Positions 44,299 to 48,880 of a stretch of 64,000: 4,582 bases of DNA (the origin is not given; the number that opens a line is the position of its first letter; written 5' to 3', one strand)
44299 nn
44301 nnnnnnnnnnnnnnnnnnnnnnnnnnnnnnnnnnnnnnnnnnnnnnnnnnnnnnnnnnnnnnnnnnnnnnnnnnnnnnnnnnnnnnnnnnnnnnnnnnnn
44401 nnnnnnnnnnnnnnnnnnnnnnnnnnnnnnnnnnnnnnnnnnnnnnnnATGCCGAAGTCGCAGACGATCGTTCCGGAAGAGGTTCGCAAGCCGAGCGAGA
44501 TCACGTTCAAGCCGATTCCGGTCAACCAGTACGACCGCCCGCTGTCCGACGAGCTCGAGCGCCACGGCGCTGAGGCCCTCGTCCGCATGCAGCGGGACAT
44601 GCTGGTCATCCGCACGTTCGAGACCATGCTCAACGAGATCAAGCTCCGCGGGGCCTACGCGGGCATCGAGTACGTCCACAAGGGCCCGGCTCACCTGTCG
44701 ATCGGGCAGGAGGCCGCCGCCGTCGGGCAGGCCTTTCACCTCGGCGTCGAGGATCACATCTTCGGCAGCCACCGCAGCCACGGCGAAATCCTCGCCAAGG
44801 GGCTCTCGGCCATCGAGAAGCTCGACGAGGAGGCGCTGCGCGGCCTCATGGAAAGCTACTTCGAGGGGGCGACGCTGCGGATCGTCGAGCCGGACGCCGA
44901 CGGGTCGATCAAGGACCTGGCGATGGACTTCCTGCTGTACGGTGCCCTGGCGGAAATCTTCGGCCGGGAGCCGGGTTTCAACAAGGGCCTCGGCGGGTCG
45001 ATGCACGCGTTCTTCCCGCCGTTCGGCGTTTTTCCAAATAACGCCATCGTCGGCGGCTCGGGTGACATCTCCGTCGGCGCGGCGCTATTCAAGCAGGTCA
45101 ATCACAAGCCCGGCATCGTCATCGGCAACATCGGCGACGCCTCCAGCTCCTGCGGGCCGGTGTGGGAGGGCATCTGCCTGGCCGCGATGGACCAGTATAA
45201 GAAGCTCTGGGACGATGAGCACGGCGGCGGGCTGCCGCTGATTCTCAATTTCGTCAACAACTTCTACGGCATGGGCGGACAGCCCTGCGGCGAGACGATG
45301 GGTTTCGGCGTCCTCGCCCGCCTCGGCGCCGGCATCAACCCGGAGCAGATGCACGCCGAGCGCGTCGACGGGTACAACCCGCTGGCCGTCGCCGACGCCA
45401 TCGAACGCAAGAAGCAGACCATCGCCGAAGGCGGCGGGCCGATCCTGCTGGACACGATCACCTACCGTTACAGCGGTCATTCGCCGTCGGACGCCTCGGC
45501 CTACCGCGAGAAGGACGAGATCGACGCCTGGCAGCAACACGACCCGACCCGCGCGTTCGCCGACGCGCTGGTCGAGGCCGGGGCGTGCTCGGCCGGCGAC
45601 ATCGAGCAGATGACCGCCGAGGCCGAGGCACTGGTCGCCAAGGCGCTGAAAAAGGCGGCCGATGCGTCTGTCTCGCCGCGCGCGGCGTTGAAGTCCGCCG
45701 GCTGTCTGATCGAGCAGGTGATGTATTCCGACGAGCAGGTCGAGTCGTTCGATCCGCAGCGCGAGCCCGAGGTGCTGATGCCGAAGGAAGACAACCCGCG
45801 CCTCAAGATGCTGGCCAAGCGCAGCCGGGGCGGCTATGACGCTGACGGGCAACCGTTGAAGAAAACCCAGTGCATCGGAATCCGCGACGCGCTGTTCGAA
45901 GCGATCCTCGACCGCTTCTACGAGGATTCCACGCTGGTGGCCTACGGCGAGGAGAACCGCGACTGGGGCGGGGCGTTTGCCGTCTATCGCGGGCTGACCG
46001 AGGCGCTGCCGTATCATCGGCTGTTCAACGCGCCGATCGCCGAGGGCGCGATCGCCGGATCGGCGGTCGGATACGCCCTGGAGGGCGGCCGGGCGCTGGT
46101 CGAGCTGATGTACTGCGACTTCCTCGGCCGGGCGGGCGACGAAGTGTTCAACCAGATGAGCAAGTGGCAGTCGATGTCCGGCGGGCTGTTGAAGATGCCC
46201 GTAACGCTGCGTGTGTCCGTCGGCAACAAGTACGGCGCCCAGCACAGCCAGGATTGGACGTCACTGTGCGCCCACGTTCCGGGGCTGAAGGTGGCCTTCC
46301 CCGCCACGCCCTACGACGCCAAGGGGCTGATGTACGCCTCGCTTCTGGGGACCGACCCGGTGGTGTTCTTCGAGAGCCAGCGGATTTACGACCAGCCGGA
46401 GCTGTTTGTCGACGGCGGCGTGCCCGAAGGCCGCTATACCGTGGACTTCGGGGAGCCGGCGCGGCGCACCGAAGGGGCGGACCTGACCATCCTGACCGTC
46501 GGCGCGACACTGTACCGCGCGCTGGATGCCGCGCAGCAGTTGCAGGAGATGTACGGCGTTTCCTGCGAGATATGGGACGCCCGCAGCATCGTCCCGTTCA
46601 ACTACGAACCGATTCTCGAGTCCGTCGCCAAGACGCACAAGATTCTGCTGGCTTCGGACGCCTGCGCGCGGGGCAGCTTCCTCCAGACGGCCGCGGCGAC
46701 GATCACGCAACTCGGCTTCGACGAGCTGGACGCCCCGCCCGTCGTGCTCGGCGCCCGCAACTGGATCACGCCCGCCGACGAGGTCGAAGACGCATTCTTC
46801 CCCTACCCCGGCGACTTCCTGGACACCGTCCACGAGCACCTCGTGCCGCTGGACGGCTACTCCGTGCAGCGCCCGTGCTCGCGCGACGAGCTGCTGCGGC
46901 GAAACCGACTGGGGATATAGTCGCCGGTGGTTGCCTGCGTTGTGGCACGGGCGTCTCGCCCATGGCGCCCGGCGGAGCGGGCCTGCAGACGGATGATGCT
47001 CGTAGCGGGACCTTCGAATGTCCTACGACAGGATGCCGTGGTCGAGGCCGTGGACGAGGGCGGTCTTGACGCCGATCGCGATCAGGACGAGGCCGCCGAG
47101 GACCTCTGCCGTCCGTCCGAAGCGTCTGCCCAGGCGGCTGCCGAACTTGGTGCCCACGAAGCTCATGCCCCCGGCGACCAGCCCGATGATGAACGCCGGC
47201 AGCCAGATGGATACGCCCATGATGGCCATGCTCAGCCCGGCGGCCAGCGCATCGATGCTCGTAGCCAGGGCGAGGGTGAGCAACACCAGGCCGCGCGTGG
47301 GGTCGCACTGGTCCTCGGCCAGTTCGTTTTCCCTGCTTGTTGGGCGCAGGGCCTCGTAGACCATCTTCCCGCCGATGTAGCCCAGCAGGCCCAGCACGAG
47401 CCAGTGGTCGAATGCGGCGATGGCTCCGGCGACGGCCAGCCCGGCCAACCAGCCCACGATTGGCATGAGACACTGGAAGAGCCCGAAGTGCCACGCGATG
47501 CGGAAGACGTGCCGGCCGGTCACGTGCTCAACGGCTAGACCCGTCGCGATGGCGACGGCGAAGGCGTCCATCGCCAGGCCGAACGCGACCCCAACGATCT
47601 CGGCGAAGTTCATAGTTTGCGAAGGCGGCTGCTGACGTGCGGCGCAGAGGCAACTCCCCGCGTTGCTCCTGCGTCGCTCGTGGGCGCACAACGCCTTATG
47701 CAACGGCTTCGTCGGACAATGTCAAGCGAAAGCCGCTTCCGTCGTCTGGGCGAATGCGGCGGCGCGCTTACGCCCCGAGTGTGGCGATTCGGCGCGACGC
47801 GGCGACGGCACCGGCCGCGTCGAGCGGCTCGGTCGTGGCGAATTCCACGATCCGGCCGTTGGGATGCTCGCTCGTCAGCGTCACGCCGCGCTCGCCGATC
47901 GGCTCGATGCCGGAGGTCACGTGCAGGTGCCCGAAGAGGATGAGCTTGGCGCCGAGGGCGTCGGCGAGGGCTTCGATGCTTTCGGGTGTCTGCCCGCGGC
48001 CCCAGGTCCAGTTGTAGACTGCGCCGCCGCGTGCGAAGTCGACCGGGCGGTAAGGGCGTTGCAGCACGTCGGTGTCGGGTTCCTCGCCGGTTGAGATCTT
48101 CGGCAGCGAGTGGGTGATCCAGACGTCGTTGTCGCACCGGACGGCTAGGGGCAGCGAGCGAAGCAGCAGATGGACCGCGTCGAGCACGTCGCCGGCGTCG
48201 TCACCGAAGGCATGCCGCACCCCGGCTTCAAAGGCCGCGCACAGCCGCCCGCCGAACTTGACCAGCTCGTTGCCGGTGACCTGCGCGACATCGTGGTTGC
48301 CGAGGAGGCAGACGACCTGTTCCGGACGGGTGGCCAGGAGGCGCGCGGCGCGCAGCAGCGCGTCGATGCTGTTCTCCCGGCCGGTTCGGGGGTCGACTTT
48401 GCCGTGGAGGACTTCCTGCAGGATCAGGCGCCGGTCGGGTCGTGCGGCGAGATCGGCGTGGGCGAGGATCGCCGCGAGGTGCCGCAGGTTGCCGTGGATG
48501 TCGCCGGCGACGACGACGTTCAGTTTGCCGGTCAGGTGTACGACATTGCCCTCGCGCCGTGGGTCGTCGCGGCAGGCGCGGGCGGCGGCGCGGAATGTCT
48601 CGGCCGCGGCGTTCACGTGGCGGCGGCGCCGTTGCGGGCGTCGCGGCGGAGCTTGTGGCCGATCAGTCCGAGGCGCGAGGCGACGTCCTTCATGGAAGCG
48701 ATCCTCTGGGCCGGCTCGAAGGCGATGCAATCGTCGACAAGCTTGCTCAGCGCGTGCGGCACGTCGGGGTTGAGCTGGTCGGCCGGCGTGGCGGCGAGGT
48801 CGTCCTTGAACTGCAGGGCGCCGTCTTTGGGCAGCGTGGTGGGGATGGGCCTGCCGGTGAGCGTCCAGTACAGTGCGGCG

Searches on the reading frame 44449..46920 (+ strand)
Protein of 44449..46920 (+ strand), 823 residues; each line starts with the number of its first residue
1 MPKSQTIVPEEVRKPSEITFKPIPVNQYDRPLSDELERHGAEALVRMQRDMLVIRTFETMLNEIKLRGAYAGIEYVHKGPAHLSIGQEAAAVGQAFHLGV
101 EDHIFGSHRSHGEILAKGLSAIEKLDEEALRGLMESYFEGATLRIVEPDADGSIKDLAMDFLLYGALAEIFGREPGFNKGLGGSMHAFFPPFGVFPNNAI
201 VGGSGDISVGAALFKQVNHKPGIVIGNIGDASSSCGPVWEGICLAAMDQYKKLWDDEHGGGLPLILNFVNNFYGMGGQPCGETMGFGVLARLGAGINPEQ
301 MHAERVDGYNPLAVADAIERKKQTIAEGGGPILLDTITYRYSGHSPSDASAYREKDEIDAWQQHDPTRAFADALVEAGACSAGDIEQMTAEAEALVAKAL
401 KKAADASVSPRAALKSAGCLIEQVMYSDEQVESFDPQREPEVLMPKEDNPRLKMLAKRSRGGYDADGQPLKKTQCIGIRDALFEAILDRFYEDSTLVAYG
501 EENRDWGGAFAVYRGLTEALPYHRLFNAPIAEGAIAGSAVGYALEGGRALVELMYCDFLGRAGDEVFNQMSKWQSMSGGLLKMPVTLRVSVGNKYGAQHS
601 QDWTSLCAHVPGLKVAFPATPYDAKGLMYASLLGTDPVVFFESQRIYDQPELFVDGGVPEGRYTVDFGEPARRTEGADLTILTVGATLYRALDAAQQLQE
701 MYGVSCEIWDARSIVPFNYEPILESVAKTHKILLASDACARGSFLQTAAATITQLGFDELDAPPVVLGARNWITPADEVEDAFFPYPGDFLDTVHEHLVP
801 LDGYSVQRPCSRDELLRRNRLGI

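Call 3: search_protein_families(library=pfam, proteins=[window:44449-46920:+], max_evalue=10)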
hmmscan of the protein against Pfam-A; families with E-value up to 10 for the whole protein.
window:44449-46920:+ (823 aa): 4 families
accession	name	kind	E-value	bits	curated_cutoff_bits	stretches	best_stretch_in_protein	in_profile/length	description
PF00676.26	E1_dh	-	3.8e-41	141.5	22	2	162-407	65-295/300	Dehydrogenase E1 component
PF02779.29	Transket_pyr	-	1.5e-26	93.5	27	1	478-647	5-172/174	Transketolase, pyrimidine binding domain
PF02780.25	Transketolase_C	-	8.7e-23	81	25.9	1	672-786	5-120/124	Transketolase, C-terminal domain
PF22613.1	Transketolase_C_1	-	0.038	14.6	27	1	675-719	10-53/113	Transketolase-like TK C-terminal domain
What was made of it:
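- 44449..46920 (+): Fused E1 alpha/beta 2-oxoacid (acetoin/pyruvate-type) dehydrogenase, 823 aa. Pfam E1_dh, Transket_pyr and Transketolase_C (call 3).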

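Call 19: find_related_loci(query=window:44449-46920:+, collection=genome_contigs, flank=4000)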
Query window:44449-46920:+ (823 aa) in genome_contigs; peptide patterns used: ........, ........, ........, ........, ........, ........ (x = any residue, [..] = any of these).
600 stretches matched a pattern (row limit reached: there are more); 554 encode a relative of the query (tblastn E <= 1e-3); the best 80 are kept; 80 distinct loci.
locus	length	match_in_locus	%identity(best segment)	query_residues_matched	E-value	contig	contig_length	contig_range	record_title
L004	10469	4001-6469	75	1-823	0e+0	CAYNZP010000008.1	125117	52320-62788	MAG TPA_asm: uncultured Planctomycetaceae bacterium isolate SRP077602_co10_423 genome assembly, contig: NODE_225_length_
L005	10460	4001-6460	75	1-820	0e+0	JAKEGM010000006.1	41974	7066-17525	MAG: Planctomycetales bacterium isolate PMV_4.61 PMV_4.61.k101_86472, whole genome shotgun sequence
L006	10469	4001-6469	74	1-823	0e+0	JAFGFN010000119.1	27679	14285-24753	MAG: Candidatus Sumerlaeota bacterium isolate Zod_Metabat.1318 k87_7314833, whole genome shotgun sequence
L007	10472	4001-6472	74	1-823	0e+0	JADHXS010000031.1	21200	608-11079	MAG: Phycisphaerae bacterium isolate BS750m-G59 BS-750m-C3662, whole genome shotgun sequence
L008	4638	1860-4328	74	1-823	0e+0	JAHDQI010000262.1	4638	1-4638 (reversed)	MAG: Phycisphaerae bacterium isolate SM3-B15.1 k141_4341, whole genome shotgun sequence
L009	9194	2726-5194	72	1-823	0e+0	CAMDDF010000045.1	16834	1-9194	MAG: Candidatus Kuenenia stuttgartiensis isolate MiH-14oct19-120 genome assembly, contig: MiH-14oct19-C6866, whole genom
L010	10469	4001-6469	74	1-823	0e+0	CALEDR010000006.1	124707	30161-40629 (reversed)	MAG: uncultured Phycisphaerae bacterium isolate N1_Bin_MAXBIN__136_1 genome assembly, contig: c_000003634820, whole geno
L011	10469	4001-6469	72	1-823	0e+0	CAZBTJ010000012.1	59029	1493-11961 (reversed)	MAG TPA_asm: uncultured Pirellulales bacterium isolate SRP191223_co1_250 genome assembly, contig: NODE_295_length_59029_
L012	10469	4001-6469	72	1-823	0e+0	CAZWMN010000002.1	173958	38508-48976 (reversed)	MAG TPA_asm: uncultured Pirellulales bacterium isolate binchicken_co33_34 genome assembly, contig: NODE_21_length_173958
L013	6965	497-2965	73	1-823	0e+0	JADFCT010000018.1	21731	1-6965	MAG: Candidatus Sumerlaeota bacterium isolate XCDL20.169 NODE_18_length_21731_cov_6.892890, whole genome shotgun sequenc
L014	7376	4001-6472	72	1-823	0e+0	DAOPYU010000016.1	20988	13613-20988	MAG TPA_asm: Candidatus Sumerlaeota bacterium isolate AMR_MDS_1306 NODE_2594_length_20988_cov_5.692447, whole genome sho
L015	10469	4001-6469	73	1-823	0e+0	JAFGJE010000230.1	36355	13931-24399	MAG: Phycisphaerae bacterium isolate Zod_Metabat.26 k87_12839200, whole genome shotgun sequence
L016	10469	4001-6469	71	1-823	0e+0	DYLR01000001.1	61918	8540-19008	MAG TPA_asm: Blastopirellula marina isolate SulCav_AS07-7_47_10 SulCav_AS07_7_366_length_61918_cov_5_952605, whole genom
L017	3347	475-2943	73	1-823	0e+0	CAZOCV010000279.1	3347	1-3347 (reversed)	MAG TPA_asm: uncultured Pirellulales bacterium isolate SRP294416_co1_148 genome assembly, contig: NODE_73514_length_3347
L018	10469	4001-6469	72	1-823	0e+0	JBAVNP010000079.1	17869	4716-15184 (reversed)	MAG: Sedimentisphaerales bacterium isolate MFD03833_ilm_asm_bin2 k127_121914, whole genome shotgun sequence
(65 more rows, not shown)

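Call 50: find_related_loci(query=window:44449-46920:+, collection=metagenome_contigs, flank=2500)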
Query window:44449-46920:+ (823 aa) in metagenome_contigs; peptide patterns used: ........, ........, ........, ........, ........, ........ (x = any residue, [..] = any of these).
600 stretches matched a pattern (row limit reached: there are more); 522 encode a relative of the query (tblastn E <= 1e-3); the best 80 are kept; 80 distinct loci.
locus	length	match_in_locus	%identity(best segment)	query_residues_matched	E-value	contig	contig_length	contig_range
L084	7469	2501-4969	78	1-823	0e+0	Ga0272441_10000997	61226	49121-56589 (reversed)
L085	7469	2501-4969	74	1-823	0e+0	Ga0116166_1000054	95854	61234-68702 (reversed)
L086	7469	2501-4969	74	1-823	0e+0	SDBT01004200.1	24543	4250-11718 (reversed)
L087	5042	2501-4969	74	1-823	0e+0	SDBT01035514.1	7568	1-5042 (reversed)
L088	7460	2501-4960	73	1-820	0e+0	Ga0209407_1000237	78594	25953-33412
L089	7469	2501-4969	73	1-823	0e+0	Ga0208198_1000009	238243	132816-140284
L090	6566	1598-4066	72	1-823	0e+0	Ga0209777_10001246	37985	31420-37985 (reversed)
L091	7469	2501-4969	73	1-823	0e+0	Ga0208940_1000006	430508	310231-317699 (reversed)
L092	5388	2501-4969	72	1-823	0e+0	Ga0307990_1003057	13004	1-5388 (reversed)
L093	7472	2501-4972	72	1-823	0e+0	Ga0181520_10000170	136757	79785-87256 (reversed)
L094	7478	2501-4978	72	1-823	0e+0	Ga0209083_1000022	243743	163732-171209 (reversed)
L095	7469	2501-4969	71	1-823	0e+0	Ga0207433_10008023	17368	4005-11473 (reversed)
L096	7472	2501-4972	71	1-823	0e+0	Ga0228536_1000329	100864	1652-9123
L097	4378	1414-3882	70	1-823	0e+0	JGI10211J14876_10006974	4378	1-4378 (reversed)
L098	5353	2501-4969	70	1-823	0e+0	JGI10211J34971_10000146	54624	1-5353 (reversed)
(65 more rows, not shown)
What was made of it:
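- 44449..46920 (+): Homologues align from residue 1 to 823 (calls 19, 50).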

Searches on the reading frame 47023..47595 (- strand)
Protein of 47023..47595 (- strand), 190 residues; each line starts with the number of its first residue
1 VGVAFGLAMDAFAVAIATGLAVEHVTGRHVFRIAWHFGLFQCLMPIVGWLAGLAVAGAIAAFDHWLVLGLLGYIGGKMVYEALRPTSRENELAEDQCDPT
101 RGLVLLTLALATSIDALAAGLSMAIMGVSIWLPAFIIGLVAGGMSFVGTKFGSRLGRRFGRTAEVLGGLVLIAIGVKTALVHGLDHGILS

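Call 68: search_protein_families(library=pfam, proteins=[window:47023-47595:-], max_evalue=0.01)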
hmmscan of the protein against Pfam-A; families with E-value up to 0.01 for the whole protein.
window:47023-47595:- (190 aa): 1 family
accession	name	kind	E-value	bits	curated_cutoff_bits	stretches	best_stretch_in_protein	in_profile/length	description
PF02659.21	Mntp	-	1.5e-47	161.6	24.4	1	26-177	3-150/152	Putative manganese efflux pump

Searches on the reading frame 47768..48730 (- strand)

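Call 68: search_protein_families(library=pfam, proteins=[window:47768-48730:-], max_evalue=0.01)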
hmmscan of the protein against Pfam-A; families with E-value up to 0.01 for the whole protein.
window:47768-48730:- (320 aa): 1 family
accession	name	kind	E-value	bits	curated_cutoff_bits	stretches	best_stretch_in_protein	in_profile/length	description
PF00149.33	Metallophos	-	6.8e-09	36.9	21.5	1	71-271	2-190/191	Calcineurin-like phosphoesterase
